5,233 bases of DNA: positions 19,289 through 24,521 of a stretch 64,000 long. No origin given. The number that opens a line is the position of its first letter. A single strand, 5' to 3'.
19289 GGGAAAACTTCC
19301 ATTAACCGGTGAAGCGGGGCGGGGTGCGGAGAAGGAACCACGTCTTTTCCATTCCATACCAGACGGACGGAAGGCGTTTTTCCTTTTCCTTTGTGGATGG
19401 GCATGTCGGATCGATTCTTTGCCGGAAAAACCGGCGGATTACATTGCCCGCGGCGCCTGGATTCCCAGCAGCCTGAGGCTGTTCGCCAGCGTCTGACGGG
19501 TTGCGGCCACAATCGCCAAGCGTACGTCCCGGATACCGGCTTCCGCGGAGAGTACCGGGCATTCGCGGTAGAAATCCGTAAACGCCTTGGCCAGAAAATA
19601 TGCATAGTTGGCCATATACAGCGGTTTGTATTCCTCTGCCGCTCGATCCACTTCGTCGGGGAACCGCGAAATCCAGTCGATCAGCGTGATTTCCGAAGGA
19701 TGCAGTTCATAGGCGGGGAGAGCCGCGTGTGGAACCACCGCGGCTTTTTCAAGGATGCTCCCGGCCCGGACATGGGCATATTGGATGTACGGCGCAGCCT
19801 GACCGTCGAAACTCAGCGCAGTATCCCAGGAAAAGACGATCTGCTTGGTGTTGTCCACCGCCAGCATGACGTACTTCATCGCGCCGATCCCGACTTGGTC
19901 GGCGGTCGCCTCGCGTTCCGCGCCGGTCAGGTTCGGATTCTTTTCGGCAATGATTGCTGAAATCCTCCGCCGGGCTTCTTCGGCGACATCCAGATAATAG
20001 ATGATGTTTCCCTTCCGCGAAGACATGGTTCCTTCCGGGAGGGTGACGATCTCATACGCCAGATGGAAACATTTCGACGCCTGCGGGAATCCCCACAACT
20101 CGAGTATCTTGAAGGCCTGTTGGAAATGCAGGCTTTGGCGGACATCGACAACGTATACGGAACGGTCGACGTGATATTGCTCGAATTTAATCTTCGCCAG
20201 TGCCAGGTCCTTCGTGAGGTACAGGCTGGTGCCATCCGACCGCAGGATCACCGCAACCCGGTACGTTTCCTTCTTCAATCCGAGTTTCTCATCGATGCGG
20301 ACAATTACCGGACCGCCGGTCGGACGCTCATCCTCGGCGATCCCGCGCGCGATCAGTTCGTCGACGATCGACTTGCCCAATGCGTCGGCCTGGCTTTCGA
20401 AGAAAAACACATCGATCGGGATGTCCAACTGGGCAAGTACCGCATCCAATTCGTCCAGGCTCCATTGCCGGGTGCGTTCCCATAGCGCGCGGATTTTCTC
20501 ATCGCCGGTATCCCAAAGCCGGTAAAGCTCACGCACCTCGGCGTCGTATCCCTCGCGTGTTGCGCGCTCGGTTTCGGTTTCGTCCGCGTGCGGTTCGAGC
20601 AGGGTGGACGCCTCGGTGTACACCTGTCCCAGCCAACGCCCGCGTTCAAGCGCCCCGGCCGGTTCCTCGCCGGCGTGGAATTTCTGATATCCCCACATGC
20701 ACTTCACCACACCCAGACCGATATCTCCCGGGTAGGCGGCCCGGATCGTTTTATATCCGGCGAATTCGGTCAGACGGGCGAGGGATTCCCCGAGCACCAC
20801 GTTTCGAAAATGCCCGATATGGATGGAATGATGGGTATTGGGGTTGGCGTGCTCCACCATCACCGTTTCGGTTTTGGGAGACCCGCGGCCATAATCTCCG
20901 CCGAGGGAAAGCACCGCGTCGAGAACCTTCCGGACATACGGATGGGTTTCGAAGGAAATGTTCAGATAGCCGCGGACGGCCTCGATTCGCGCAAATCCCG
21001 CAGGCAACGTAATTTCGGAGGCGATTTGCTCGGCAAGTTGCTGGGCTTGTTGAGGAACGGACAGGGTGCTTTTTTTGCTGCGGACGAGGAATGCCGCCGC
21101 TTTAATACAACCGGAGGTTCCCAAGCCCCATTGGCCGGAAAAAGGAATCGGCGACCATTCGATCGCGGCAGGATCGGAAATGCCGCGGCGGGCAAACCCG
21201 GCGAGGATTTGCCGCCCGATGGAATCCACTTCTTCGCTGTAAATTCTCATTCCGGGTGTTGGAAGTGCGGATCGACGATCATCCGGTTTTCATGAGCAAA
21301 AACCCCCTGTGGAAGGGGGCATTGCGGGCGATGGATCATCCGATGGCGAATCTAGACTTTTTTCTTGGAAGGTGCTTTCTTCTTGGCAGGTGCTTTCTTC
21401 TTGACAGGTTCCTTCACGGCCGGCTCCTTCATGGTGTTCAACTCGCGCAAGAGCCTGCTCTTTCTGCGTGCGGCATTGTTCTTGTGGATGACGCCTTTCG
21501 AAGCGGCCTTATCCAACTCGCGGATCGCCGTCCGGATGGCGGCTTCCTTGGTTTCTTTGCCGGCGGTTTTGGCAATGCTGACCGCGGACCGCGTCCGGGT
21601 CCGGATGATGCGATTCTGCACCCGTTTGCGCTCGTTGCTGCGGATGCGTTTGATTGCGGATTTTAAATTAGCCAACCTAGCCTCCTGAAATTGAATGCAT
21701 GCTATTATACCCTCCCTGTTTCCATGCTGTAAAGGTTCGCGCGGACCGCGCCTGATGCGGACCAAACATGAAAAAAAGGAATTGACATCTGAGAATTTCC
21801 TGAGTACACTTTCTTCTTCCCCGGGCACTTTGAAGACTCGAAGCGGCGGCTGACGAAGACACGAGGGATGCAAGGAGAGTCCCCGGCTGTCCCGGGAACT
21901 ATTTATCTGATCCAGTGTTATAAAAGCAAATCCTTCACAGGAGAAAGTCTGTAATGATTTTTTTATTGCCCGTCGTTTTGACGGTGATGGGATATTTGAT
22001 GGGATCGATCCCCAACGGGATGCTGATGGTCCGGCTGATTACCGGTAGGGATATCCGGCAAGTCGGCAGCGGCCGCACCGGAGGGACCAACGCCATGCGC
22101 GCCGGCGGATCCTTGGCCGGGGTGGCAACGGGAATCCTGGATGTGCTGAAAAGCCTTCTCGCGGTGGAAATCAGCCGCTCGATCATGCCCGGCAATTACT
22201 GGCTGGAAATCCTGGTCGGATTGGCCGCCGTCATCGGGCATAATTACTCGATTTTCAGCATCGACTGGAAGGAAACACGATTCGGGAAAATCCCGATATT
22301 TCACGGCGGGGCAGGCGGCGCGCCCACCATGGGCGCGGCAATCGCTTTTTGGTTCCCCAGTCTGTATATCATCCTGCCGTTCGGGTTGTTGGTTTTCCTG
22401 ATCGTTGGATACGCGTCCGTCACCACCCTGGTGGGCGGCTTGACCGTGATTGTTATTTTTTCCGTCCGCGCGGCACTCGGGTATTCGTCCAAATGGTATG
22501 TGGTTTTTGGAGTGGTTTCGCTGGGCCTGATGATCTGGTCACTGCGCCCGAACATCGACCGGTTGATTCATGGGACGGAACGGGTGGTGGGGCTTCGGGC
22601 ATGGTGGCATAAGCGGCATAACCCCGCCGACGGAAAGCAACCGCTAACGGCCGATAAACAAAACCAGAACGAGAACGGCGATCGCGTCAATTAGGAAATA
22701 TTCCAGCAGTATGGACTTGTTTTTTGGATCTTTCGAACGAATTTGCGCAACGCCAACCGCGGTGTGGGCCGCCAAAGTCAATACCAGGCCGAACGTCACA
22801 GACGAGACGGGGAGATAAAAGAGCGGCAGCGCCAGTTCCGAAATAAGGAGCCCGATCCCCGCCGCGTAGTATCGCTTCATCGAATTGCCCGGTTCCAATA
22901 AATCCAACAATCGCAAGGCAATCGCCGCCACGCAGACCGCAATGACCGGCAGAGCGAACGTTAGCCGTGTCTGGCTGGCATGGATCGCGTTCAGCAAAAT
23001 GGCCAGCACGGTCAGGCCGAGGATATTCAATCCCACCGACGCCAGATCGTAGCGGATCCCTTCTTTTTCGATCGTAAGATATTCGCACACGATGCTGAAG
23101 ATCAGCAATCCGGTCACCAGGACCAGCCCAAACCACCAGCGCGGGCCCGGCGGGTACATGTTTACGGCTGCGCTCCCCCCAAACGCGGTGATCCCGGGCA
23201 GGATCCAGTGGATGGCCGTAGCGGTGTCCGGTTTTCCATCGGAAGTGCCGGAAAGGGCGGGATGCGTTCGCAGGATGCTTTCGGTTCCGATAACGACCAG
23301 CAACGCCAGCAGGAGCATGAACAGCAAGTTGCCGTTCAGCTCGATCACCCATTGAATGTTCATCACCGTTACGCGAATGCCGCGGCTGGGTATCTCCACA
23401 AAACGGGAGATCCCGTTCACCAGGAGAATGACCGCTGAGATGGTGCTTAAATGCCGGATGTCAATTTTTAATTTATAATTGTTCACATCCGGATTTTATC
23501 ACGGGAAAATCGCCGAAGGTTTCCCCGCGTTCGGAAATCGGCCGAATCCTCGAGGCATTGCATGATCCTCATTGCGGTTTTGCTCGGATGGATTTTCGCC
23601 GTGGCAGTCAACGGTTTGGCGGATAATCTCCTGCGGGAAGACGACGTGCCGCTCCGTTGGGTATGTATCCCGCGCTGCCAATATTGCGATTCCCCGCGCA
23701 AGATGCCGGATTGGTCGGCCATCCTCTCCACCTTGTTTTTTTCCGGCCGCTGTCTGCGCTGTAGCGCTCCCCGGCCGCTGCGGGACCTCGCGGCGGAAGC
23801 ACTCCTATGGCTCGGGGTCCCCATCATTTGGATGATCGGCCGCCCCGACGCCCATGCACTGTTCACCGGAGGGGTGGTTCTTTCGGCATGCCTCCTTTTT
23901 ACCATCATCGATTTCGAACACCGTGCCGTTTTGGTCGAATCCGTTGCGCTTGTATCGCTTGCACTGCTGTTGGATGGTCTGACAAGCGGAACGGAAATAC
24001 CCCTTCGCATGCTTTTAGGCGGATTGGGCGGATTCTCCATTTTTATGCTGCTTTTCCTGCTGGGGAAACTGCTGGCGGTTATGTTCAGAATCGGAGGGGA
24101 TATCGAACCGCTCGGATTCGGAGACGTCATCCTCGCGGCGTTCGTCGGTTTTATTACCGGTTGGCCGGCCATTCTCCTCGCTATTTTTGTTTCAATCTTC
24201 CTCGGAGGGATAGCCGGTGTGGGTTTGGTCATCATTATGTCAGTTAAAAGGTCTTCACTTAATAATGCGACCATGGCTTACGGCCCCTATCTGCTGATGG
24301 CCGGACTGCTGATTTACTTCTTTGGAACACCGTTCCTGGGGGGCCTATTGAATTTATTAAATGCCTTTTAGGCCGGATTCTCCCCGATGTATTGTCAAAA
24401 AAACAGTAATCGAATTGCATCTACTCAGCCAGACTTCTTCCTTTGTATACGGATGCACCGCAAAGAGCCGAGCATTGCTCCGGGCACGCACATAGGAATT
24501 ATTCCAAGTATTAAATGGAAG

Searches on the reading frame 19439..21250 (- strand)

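Call 41: search_protein_families(library=pfam, proteins=[window:19439-21250:-], max_evalue=0.0001)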
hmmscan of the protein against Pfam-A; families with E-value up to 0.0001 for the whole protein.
window:19439-21250:- (603 aa): 2 families
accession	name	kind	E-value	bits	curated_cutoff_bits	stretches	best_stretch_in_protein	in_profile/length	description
PF00750.26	tRNA-synt_1d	-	9.6e-53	179.8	23.3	1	111-475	3-349/349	tRNA synthetases class I (R), catalytic domain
PF05746.21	DALR_1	-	8.9e-30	103.6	22.3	1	489-603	1-117/117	DALR anticodon binding domain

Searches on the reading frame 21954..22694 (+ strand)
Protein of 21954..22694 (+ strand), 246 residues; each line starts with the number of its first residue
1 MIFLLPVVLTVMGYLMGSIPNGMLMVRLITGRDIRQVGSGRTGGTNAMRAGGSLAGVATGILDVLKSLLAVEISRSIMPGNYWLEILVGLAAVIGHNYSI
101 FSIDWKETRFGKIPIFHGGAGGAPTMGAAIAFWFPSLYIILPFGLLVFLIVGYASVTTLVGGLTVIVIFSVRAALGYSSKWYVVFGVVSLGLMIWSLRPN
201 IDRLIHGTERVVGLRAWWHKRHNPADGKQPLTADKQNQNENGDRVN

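Call 42: search_protein_families(library=pfam, proteins=[window:21954-22694:+], max_evalue=0.0001)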
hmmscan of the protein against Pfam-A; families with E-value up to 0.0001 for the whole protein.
window:21954-22694:+ (246 aa): 1 family
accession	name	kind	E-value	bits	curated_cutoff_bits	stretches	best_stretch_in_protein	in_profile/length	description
PF02660.20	G3P_acyltransf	-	1.4e-32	113.5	24.1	1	12-204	1-164/164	Glycerol-3-phosphate acyltransferase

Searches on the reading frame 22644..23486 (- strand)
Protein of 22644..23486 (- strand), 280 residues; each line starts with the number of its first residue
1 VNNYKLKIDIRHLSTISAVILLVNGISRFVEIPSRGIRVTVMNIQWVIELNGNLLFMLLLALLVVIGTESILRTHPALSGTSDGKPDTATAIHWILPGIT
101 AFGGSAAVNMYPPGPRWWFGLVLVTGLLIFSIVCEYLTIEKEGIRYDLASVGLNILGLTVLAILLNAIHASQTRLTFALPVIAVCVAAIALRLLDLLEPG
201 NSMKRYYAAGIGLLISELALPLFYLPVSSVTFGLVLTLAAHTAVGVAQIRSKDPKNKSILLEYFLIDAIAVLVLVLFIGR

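Call 42: search_protein_families(library=pfam, proteins=[window:22644-23486:-], max_evalue=0.0001)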
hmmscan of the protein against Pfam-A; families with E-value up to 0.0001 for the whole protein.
window:22644-23486:- (280 aa): 1 family
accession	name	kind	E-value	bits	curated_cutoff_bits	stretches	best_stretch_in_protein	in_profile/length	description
PF18900.5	DUF5656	-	4.2e-27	95.5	23.3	1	34-275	3-240/242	Protein of unknown function (DUF5656)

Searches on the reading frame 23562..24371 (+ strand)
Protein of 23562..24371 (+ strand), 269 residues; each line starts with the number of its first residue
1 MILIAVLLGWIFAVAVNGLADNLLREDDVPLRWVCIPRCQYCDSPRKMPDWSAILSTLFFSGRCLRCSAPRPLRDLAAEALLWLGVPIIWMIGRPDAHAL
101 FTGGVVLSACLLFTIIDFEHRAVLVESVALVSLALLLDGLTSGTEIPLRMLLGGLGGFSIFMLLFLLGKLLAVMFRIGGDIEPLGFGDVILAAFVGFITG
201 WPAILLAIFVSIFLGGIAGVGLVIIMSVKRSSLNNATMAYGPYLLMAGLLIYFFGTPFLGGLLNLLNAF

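Call 42: search_protein_families(library=pfam, proteins=[window:23562-24371:+], max_evalue=0.0001)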
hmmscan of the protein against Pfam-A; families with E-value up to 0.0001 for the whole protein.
window:23562-24371:+ (269 aa): 1 family
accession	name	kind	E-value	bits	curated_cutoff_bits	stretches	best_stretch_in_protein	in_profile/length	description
PF01478.23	Peptidase_A24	-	1.1e-07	32.6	26.5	1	105-219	2-103/104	Type IV leader peptidase family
